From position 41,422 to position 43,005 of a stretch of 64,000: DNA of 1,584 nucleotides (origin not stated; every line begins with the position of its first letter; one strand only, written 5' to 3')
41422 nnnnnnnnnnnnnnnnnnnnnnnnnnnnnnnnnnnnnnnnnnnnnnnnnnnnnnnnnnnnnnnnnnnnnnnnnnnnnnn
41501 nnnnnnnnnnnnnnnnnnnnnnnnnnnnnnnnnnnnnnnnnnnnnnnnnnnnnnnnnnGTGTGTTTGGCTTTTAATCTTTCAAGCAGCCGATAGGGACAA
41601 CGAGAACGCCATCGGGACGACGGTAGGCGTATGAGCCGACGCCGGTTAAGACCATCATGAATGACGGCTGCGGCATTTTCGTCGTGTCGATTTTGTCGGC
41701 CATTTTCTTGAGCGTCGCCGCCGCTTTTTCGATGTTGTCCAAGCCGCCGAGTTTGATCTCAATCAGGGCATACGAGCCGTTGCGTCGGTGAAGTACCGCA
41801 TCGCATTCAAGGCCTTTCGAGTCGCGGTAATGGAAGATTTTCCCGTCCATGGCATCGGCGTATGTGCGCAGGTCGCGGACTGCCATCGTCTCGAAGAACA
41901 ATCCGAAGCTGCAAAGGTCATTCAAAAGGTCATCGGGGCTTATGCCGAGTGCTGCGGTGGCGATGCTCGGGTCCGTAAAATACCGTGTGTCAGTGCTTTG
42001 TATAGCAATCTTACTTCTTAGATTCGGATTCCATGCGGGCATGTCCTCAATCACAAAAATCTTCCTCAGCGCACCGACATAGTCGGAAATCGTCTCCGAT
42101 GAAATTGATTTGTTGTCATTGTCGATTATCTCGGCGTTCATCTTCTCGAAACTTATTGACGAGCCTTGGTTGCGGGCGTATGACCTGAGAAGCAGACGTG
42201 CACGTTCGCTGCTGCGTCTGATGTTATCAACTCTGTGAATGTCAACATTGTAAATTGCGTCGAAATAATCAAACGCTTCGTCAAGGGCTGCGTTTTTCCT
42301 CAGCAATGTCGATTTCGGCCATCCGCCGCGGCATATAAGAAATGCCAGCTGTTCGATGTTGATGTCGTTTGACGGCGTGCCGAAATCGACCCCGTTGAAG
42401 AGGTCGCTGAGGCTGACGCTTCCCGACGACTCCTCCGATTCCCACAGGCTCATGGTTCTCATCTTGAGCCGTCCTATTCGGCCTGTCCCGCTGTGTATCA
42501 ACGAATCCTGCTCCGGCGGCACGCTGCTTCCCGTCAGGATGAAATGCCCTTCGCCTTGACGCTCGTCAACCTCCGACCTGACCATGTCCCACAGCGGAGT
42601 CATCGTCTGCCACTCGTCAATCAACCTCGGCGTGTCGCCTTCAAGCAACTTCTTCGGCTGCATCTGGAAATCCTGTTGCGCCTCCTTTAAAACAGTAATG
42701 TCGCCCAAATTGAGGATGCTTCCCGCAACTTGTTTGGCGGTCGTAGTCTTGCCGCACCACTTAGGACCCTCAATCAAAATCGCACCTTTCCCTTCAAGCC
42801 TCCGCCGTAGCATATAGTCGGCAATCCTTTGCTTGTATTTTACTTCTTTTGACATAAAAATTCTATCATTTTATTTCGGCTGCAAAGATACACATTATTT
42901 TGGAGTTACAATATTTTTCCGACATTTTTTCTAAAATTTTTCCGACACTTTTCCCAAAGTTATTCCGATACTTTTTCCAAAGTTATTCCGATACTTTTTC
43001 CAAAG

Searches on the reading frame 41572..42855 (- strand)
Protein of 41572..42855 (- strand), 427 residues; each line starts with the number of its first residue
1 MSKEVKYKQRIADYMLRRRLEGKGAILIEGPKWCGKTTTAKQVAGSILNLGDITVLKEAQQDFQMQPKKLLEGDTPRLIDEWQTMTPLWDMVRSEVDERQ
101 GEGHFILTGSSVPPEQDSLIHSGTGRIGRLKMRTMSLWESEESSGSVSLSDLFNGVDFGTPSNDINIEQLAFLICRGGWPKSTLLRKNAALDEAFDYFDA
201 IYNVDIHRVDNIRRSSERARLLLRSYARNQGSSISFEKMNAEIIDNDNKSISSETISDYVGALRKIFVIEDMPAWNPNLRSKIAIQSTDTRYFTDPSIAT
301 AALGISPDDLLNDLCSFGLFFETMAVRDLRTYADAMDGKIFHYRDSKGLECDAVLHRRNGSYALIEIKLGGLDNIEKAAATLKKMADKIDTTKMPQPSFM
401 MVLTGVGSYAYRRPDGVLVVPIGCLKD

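Call 58: search_protein_families(library=pfam, proteins=[window:41572-42855:-], max_evalue=0.001)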
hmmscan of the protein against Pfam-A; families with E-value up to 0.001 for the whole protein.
window:41572-42855:- (427 aa): 2 families
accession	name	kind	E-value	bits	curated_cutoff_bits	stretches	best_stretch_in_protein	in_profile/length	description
PF13635.12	DUF4143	-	1.4e-29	103.4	28.1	1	205-369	3-159/160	Domain of unknown function (DUF4143)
PF13173.12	AAA_14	-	6.5e-13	49.2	27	1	25-139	4-127/129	AAA domain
